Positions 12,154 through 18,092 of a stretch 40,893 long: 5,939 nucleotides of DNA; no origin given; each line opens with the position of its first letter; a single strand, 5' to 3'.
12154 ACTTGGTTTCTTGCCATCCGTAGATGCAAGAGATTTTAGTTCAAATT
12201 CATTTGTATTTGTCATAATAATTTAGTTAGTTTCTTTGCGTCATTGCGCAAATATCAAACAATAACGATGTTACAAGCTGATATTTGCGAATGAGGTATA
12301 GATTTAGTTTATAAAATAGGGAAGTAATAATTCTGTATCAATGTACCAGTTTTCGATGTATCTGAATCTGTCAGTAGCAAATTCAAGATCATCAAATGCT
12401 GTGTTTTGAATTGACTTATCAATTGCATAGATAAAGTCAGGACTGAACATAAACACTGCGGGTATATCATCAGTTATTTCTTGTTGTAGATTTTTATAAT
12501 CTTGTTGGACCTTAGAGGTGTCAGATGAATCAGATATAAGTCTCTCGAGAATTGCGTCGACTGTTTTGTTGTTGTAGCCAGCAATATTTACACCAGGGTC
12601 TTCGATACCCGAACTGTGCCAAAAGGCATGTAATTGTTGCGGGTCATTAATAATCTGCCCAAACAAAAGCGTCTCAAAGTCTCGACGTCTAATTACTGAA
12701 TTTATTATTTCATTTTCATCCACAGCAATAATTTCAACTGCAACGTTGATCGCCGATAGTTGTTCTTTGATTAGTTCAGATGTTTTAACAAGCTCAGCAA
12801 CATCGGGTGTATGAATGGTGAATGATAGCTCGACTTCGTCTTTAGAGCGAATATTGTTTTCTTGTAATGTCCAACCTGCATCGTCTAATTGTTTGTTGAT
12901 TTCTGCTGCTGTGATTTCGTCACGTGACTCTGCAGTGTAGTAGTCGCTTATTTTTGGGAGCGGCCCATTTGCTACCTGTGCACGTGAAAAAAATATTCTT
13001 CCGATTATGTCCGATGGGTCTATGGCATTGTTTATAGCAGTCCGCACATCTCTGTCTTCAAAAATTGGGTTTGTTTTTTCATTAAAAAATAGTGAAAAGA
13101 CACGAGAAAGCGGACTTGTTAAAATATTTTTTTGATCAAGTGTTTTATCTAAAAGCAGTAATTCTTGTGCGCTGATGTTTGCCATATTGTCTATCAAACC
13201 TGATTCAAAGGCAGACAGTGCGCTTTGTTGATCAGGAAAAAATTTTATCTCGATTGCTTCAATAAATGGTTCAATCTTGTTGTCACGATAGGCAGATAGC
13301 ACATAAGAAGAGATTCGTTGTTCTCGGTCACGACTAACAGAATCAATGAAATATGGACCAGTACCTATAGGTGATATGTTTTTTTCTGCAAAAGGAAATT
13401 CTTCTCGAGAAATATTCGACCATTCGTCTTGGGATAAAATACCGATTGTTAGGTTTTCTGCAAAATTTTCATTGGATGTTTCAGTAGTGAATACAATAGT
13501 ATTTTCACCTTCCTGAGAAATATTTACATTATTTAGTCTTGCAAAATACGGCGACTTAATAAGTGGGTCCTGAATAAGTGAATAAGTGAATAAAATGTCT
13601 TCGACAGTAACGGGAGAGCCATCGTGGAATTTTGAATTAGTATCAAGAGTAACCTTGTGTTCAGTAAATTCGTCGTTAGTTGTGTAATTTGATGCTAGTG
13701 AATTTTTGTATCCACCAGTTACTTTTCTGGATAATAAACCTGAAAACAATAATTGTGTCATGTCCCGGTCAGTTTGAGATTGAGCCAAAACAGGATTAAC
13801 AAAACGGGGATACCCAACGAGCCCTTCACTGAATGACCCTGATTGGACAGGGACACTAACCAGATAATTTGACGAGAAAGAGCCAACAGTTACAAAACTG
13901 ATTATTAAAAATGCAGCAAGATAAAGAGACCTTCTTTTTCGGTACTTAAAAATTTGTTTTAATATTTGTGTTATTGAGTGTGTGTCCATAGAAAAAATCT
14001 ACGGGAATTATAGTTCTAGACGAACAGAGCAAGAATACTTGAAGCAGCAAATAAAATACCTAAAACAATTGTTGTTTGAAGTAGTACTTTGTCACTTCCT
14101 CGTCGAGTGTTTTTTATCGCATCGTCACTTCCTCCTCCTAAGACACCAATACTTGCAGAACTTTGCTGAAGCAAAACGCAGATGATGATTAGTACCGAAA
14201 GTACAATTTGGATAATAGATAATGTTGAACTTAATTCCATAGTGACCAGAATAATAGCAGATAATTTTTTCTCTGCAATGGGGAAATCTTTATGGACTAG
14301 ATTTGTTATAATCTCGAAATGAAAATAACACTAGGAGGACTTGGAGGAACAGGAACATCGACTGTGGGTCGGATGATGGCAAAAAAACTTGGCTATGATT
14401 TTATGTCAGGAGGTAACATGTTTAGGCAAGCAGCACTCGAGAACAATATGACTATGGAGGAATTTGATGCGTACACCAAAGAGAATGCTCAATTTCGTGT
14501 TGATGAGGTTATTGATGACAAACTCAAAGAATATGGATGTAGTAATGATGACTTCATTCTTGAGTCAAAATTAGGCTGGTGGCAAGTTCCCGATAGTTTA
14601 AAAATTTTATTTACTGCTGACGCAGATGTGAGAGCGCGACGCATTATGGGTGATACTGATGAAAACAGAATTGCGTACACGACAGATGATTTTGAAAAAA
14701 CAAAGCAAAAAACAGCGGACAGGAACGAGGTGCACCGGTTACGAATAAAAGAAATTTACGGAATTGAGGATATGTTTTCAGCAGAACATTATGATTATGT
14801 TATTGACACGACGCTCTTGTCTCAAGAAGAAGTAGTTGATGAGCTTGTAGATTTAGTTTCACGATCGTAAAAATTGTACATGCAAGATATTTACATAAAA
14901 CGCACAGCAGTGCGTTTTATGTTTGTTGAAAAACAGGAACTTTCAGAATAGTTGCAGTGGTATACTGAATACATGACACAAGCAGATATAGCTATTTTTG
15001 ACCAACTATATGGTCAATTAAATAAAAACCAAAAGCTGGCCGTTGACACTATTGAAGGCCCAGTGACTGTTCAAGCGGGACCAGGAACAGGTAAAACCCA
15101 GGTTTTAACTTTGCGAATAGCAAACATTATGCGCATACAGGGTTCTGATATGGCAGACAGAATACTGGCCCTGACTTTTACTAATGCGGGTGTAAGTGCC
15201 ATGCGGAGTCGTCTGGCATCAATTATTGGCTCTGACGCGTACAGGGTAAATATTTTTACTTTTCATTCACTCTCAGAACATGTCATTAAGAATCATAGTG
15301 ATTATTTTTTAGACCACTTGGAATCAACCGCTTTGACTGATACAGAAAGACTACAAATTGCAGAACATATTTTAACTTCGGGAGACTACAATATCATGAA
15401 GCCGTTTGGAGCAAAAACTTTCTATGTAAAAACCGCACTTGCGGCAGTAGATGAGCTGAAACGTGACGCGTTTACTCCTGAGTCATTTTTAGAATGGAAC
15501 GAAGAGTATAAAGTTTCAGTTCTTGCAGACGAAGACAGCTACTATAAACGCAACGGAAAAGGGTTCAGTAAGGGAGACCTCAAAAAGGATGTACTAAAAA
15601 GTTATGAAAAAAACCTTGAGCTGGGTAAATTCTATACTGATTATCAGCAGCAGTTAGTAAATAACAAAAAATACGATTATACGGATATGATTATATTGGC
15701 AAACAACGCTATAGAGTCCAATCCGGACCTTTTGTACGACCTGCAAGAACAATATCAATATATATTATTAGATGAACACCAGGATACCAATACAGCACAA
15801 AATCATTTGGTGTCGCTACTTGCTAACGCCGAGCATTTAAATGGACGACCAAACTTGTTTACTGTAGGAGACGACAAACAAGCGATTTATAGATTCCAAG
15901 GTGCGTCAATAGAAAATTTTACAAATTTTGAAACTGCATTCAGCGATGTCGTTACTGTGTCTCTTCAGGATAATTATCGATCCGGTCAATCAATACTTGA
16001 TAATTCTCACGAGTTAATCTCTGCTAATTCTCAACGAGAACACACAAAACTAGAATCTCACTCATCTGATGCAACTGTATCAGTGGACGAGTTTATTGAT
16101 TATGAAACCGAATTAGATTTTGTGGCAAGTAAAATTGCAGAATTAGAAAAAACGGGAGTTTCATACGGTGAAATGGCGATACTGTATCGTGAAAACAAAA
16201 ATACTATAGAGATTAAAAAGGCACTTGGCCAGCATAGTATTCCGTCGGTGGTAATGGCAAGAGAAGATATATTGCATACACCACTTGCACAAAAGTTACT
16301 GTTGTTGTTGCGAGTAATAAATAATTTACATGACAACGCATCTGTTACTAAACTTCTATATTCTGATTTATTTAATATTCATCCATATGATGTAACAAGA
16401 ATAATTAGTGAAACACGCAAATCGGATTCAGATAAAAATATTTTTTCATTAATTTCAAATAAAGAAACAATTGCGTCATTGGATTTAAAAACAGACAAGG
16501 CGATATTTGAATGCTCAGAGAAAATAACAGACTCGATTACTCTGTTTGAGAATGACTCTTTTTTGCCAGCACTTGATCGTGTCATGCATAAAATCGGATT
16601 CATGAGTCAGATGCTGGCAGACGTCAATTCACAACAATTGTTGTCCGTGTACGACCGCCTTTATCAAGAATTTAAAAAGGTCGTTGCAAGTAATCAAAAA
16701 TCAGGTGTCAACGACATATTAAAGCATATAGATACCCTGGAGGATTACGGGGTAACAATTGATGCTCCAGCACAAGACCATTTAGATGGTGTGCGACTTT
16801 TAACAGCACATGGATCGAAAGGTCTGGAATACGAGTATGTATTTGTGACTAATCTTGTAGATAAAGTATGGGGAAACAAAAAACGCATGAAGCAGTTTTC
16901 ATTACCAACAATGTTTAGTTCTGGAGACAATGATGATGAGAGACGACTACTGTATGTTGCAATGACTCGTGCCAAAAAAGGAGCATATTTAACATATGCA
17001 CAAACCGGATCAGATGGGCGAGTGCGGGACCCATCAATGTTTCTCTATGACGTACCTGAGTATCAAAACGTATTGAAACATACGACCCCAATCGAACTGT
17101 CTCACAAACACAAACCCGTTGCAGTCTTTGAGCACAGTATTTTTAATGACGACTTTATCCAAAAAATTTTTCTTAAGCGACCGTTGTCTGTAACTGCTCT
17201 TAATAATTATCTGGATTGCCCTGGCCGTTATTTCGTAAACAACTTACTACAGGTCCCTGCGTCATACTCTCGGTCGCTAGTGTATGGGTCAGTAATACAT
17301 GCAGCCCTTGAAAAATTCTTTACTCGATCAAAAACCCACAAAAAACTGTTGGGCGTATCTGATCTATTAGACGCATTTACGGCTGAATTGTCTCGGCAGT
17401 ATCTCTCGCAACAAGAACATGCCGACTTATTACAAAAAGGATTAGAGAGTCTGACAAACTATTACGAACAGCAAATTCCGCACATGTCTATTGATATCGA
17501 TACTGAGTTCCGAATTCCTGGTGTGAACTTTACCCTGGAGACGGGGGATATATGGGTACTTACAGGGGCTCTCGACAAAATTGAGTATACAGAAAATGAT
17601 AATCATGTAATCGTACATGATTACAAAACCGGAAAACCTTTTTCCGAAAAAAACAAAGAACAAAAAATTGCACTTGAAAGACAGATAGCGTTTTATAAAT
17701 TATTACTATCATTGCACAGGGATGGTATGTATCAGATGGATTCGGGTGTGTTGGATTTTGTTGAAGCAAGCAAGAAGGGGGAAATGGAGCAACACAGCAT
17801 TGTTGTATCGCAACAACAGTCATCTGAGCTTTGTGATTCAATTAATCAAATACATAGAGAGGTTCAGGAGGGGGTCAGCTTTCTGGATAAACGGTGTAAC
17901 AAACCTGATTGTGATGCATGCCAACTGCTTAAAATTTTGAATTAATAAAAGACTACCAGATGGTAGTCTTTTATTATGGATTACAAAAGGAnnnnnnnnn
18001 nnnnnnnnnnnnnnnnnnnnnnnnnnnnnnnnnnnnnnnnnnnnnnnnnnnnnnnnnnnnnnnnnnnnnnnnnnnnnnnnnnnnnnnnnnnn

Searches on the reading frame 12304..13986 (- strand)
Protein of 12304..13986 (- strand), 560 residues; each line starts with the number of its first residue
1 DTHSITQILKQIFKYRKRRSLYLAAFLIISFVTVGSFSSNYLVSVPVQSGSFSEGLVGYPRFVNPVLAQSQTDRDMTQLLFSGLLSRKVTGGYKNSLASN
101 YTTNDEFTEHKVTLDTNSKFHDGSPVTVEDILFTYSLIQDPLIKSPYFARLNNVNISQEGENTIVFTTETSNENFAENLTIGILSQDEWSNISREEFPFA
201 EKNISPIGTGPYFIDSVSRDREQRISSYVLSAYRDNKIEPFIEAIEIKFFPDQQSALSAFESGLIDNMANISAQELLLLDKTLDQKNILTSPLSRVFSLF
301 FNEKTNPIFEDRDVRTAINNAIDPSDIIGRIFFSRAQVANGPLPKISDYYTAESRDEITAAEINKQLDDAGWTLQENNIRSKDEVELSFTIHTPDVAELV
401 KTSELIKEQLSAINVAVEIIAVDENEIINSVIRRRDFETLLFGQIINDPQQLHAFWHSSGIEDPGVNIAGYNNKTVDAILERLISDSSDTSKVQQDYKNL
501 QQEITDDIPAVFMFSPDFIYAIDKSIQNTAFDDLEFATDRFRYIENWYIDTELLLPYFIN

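Call 55: search_protein_families(library=pfam, max_evalue=0.001, proteins=[window:12304-13986:-])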
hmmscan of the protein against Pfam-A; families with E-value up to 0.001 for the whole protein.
window:12304-13986:- (560 aa): 1 family
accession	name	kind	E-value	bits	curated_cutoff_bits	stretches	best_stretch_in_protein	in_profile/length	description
PF00496.27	SBP_bac_5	-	2.5e-53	182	32.4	1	94-458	3-363/368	Bacterial extracellular solute-binding proteins, family 5 Middle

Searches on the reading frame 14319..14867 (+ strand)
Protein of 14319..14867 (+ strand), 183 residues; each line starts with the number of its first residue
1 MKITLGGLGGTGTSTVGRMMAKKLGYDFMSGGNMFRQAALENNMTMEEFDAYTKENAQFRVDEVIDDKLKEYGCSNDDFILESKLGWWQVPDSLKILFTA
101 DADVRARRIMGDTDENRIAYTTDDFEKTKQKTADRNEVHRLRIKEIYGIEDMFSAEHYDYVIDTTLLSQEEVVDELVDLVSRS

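Call 55: search_protein_families(library=pfam, max_evalue=0.001, proteins=[window:14319-14867:+])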
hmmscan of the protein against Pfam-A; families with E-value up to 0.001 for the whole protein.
window:14319-14867:+ (183 aa): 5 families
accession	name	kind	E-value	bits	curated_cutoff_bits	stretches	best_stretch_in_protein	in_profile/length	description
PF02224.24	Cytidylate_kin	-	1.2e-13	51.7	26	2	3-42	1-40/211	Cytidylate kinase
PF13189.12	Cytidylate_kin2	-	4.4e-13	50.2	28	1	3-165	2-175/176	Cytidylate kinase-like family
PF13238.12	AAA_18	-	2.4e-10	41.4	29.4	1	3-116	1-115/128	AAA domain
PF13207.12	AAA_17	-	4.2e-09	37.2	27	1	7-116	2-126/136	AAA domain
PF01202.28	SKI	-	0.00021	21.9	22.1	0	10-177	2-155/159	Shikimate kinase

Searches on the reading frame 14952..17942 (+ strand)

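Call 55: search_protein_families(library=pfam, max_evalue=0.001, proteins=[window:14952-17942:+])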
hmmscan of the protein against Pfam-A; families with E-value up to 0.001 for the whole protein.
window:14952-17942:+ (997 aa): 7 families
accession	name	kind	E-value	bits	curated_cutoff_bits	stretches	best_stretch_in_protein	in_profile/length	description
PF00580.27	UvrD-helicase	-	1.3e-56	192.7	23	1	23-330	1-270/271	UvrD/REP helicase N-terminal domain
PF13361.12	UvrD_C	-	3.2e-40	139.1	25.6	1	337-684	2-349/350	UvrD-like helicase C-terminal domain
PF12705.13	PDDEXK_1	-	2.9e-26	93.3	22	1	745-992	2-242/247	PD-(D/E)XK nuclease superfamily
PF13245.12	AAA_19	-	8.9e-16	58.7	25.1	1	28-315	2-133/134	AAA domain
PF13538.12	UvrD_C_2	-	5.3e-11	42.6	27.4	1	656-680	26-51/52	UvrD-like helicase C-terminal domain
PF08696.17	Dna2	-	3e-07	30.8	22.4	1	745-842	56-155/204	DNA replication factor Dna2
PF13086.12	AAA_11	-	0.00025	21.4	27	0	23-124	2-114/257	AAA domain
